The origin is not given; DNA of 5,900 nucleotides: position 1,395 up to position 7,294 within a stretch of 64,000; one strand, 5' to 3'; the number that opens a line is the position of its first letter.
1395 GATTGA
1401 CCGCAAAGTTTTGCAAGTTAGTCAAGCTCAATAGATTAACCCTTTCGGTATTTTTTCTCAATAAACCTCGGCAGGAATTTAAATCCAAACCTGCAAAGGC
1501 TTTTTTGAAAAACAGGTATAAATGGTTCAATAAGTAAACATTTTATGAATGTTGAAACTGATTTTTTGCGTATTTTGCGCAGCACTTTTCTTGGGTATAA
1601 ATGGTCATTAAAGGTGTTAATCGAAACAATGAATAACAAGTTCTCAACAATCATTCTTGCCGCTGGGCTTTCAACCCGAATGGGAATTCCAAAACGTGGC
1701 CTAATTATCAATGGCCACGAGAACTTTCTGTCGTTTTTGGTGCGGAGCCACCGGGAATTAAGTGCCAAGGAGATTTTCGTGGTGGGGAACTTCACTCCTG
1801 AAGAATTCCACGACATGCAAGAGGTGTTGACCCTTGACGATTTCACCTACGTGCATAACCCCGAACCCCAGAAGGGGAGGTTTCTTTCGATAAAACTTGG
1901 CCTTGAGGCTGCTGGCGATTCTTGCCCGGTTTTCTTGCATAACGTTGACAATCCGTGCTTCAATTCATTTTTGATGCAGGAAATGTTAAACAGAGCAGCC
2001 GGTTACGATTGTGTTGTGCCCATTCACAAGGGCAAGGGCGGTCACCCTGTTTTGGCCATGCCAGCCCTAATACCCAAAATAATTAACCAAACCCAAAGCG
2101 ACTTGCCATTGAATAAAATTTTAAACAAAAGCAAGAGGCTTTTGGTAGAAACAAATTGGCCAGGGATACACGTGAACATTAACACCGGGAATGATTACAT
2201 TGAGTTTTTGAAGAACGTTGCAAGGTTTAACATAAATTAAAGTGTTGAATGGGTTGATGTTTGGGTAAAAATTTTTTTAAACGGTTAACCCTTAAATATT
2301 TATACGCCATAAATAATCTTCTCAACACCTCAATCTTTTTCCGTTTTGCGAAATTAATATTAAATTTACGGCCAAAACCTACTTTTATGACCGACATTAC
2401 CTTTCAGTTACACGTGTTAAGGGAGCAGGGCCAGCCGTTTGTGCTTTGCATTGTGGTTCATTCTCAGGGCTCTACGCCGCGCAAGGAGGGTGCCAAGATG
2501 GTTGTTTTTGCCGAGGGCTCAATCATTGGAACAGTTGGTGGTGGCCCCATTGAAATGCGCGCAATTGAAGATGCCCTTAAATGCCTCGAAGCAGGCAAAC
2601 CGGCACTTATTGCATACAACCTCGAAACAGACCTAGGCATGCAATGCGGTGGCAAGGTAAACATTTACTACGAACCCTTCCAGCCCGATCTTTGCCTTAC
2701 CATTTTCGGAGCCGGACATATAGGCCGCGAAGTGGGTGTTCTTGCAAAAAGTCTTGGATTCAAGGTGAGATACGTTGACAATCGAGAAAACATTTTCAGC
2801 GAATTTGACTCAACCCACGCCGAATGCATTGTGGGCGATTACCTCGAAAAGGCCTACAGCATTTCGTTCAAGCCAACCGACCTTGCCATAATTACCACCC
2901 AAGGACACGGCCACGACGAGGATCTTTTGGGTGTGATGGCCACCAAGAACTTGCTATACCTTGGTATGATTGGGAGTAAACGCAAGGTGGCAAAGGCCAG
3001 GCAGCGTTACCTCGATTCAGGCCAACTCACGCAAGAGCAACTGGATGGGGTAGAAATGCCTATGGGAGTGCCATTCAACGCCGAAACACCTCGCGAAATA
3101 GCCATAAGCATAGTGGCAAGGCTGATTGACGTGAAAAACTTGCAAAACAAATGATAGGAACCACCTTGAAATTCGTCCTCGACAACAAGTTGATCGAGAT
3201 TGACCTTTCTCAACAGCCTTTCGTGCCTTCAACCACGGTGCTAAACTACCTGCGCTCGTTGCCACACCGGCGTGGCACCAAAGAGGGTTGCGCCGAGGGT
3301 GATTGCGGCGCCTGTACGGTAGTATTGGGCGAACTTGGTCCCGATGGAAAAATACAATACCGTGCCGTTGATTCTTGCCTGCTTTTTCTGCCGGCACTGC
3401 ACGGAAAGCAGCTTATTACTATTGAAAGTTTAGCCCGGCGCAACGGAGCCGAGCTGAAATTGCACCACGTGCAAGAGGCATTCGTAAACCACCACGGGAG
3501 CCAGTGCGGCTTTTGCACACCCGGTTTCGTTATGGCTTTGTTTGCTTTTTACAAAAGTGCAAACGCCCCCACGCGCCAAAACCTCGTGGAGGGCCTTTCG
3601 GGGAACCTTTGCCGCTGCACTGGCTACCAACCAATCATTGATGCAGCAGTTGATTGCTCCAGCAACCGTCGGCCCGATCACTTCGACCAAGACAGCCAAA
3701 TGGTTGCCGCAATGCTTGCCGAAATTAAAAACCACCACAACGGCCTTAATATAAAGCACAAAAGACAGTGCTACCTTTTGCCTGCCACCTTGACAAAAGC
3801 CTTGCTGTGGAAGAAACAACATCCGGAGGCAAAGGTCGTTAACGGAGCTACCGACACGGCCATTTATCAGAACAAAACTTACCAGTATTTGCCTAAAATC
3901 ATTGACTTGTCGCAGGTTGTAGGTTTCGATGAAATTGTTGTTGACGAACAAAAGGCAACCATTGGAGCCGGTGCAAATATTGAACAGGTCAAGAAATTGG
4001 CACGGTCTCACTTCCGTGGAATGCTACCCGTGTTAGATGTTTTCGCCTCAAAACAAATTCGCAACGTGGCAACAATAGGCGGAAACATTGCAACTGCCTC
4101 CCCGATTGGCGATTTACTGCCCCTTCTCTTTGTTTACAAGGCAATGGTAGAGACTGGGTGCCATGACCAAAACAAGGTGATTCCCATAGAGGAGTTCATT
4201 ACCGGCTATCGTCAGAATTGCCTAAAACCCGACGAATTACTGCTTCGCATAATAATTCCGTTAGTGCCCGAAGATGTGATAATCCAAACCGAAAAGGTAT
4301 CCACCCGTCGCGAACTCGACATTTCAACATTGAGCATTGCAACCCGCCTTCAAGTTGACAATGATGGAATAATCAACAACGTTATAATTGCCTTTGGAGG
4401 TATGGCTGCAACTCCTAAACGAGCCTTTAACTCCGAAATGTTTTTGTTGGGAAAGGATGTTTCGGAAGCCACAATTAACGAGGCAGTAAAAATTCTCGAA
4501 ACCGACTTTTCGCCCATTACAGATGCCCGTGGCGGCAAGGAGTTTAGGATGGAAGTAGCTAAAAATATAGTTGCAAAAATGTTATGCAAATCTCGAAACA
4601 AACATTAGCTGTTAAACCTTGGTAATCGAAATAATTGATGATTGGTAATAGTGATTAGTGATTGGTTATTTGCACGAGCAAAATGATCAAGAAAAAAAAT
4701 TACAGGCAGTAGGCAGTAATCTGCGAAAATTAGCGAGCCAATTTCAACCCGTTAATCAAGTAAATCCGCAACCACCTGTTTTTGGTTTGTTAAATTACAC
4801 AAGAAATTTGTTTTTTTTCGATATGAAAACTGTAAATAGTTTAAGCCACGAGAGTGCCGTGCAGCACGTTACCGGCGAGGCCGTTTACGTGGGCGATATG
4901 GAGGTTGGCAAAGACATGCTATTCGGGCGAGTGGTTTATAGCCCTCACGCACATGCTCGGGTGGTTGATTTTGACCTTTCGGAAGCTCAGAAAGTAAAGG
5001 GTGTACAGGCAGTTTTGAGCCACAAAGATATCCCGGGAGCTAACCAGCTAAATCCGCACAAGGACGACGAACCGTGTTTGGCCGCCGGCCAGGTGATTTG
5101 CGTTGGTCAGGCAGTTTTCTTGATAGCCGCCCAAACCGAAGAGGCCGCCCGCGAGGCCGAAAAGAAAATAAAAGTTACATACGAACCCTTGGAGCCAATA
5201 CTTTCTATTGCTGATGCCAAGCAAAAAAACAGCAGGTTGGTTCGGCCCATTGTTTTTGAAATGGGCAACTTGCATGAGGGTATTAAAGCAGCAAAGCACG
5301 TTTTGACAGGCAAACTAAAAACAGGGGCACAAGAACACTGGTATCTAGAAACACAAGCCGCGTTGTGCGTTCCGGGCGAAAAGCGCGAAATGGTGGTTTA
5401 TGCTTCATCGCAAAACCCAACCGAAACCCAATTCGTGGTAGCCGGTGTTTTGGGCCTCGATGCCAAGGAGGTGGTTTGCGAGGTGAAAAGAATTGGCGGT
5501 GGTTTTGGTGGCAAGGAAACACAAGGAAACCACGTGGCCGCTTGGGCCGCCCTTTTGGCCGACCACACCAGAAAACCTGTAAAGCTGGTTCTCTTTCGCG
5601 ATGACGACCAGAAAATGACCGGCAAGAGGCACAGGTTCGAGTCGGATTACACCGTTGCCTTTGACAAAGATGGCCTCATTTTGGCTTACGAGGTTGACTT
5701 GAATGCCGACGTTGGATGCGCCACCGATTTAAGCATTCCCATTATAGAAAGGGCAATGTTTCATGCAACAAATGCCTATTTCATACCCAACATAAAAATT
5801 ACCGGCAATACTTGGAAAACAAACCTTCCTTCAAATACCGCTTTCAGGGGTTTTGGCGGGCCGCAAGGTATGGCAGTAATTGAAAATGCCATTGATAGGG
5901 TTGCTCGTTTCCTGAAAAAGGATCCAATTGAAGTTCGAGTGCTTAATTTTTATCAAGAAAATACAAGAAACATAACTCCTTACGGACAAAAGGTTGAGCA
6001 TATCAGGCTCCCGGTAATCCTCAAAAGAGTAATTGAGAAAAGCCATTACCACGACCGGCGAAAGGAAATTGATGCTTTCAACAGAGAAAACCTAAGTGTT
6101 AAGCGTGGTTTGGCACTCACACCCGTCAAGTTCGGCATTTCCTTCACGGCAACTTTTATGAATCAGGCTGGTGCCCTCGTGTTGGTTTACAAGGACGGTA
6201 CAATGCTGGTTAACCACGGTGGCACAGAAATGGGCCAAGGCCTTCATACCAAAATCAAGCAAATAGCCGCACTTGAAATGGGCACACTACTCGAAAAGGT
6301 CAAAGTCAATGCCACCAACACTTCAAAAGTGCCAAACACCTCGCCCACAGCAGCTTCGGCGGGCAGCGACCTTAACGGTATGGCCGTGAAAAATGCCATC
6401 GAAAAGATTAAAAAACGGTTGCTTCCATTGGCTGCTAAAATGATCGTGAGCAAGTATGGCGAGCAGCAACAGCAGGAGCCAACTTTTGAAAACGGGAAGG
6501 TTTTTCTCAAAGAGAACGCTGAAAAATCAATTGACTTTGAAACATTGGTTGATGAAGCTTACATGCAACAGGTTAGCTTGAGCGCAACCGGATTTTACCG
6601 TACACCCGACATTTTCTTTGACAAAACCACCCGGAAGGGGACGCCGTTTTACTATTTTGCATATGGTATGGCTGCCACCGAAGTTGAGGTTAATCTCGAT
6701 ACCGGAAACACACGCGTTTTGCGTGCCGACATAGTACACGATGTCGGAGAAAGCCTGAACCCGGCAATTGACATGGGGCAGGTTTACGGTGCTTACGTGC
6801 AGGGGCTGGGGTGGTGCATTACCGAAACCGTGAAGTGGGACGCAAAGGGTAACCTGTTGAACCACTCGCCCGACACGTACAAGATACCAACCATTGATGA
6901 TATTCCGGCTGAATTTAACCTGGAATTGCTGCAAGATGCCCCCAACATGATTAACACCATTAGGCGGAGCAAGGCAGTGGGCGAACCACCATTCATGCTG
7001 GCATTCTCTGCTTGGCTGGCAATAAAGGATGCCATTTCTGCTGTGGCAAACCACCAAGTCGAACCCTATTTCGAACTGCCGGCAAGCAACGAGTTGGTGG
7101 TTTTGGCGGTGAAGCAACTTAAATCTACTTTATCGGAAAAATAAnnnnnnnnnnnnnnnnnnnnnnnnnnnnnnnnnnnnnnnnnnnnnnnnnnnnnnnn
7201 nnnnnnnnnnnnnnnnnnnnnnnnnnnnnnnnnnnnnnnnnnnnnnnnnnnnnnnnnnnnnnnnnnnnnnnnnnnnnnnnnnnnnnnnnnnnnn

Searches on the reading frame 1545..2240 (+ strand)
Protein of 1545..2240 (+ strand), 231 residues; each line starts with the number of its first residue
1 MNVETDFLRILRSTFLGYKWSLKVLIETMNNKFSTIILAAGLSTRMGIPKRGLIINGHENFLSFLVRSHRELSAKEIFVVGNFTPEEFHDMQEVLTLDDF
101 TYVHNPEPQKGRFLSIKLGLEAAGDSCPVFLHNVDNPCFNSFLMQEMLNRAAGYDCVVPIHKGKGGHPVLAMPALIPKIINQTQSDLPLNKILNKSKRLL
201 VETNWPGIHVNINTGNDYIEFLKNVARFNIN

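Call 40: search_protein_families(library=pfam, proteins=[window:1545-2240:+], max_evalue=0.0001)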
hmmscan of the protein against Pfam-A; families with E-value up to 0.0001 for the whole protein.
window:1545-2240:+ (231 aa): 1 family
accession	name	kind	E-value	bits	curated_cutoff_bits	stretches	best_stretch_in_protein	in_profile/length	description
PF12804.13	NTP_transf_3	-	1.8e-23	83.9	27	1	36-195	2-156/160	MobA-like NTP transferase domain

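Call 66: find_encoding_contigs(protein=window:1545-2240:+, flank=10000, max_places=3)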
Protein window:1545-2240:+ (231 aa): 11 contigs read that carry it; 2 places shown.
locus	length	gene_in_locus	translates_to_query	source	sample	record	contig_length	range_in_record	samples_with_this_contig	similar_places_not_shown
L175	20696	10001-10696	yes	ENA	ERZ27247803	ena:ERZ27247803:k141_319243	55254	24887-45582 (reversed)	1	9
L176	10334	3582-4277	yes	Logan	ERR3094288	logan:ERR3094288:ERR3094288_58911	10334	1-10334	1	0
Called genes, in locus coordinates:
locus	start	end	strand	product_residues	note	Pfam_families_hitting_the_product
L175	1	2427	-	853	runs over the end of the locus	PF00111:Fer2, PF13085:Fer2_3 (weak), PF01799:Fer2_2, PF01315:Ald_Xan_dh_C, PF02738:MoCoBD_1, PF20256:MoCoBD_2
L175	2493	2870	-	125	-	PF13366:PDDEXK_3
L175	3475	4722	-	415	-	PF00291:PALP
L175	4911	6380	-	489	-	PF00291:PALP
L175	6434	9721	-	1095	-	PF14691:Fer4_20, PF01946:Thi4 (weak), PF13738:Pyr_redox_3 (faint), PF00070:Pyr_redox (faint), PF01266:DAO (weak), PF01494:FAD_binding_3 (weak), PF07992:Pyr_redox_2, PF13450:NAD_binding_8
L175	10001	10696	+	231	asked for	PF12804:NTP_transf_3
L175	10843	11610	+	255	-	PF02625:XdhC_CoxI, PF13478:XdhC_C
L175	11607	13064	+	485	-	PF01799:Fer2_2, PF00941:FAD_binding_5, PF03450:CO_deh_flav_C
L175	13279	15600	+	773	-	PF01315:Ald_Xan_dh_C, PF02738:MoCoBD_1, PF20256:MoCoBD_2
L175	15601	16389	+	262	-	PF01209:Ubie_methyltran, PF05175:MTS, PF03848:TehB (weak), PF13489:Methyltransf_23, PF08241:Methyltransf_11, PF08242:Methyltransf_12, PF13649:Methyltransf_25, PF13847:Methyltransf_31, +1 more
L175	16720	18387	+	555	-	PF13522:GATase_6, PF12481:DUF3700 (weak), PF13537:GATase_7, PF00733:Asn_synthase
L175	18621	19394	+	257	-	PF13679:Methyltransf_32 (weak), PF13489:Methyltransf_23, PF02353:CMAS, PF05175:MTS (weak), PF08241:Methyltransf_11, PF08242:Methyltransf_12, PF13649:Methyltransf_25, PF13847:Methyltransf_31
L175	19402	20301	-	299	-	PF01613:Flavin_Reduct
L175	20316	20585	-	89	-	PF06305:LapA_dom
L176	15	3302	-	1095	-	PF14691:Fer4_20, PF01946:Thi4 (weak), PF13738:Pyr_redox_3 (faint), PF00070:Pyr_redox (faint), PF01266:DAO (weak), PF01494:FAD_binding_3 (weak), PF07992:Pyr_redox_2, PF13450:NAD_binding_8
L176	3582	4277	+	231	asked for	PF12804:NTP_transf_3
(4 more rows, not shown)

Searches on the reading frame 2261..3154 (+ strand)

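Call 40: search_protein_families(library=pfam, proteins=[window:2261-3154:+], max_evalue=0.0001)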
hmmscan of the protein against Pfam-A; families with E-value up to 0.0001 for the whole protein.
window:2261-3154:+ (297 aa): 2 families
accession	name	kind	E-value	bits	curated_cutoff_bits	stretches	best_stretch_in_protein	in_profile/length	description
PF13478.12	XdhC_C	-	9.6e-29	100.9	29.7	1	146-287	1-124/125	XdhC Rossmann domain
PF02625.21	XdhC_CoxI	-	2.2e-24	85.6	24.3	1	54-119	2-67/68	XdhC and CoxI family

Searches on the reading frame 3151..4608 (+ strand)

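Call 40: search_protein_families(library=pfam, proteins=[window:3151-4608:+], max_evalue=0.0001)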
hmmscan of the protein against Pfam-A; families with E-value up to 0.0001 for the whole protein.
window:3151-4608:+ (485 aa): 3 families
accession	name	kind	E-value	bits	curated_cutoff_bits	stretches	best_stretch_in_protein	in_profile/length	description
PF00941.27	FAD_binding_5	-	1.2e-41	142.8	27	1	208-371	5-169/170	FAD binding domain in molybdopterin dehydrogenase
PF01799.25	Fer2_2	-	1.9e-28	98.8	30.3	1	90-166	1-74/75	[2Fe-2S] binding domain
PF03450.22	CO_deh_flav_C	-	1.5e-25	89.8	25.5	1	382-478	4-99/102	CO dehydrogenase flavoprotein C-terminal domain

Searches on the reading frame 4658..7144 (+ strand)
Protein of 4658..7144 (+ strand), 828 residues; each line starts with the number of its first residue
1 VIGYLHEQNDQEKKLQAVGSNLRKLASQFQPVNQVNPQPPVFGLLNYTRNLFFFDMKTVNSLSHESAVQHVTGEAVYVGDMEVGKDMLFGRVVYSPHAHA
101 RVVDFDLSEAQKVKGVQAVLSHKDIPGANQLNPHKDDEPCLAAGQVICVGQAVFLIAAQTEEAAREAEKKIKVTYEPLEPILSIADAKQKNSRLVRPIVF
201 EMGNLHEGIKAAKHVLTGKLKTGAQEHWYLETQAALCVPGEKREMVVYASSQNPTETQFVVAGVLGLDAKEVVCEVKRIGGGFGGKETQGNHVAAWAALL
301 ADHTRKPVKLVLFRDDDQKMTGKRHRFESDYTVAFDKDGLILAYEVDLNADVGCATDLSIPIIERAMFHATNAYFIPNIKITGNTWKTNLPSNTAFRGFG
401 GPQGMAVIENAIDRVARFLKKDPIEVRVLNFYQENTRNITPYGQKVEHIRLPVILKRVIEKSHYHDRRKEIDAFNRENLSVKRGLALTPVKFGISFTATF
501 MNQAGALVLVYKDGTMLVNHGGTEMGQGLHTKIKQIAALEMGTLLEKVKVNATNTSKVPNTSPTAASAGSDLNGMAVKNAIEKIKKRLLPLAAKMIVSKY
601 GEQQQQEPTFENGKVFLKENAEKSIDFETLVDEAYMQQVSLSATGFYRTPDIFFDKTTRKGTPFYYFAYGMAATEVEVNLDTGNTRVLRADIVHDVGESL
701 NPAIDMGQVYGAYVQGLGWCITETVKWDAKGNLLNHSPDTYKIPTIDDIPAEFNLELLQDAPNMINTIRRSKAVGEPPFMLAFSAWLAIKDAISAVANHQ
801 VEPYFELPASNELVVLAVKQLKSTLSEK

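Call 40: search_protein_families(library=pfam, proteins=[window:4658-7144:+], max_evalue=0.0001)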
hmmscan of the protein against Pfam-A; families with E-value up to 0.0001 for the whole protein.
window:4658-7144:+ (828 aa): 3 families
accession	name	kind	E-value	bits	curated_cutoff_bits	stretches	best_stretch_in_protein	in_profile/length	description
PF20256.3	MoCoBD_2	-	2.2e-100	336.2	27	1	458-750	2-283/283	Molybdopterin cofactor-binding domain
PF02738.23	MoCoBD_1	-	5.8e-82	274.9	27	1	196-431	11-244/244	Molybdopterin cofactor-binding domain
PF01315.27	Ald_Xan_dh_C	-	4.5e-30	104.6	31.3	1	72-179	1-110/110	Aldehyde oxidase and xanthine dehydrogenase, a/b hammerhead domain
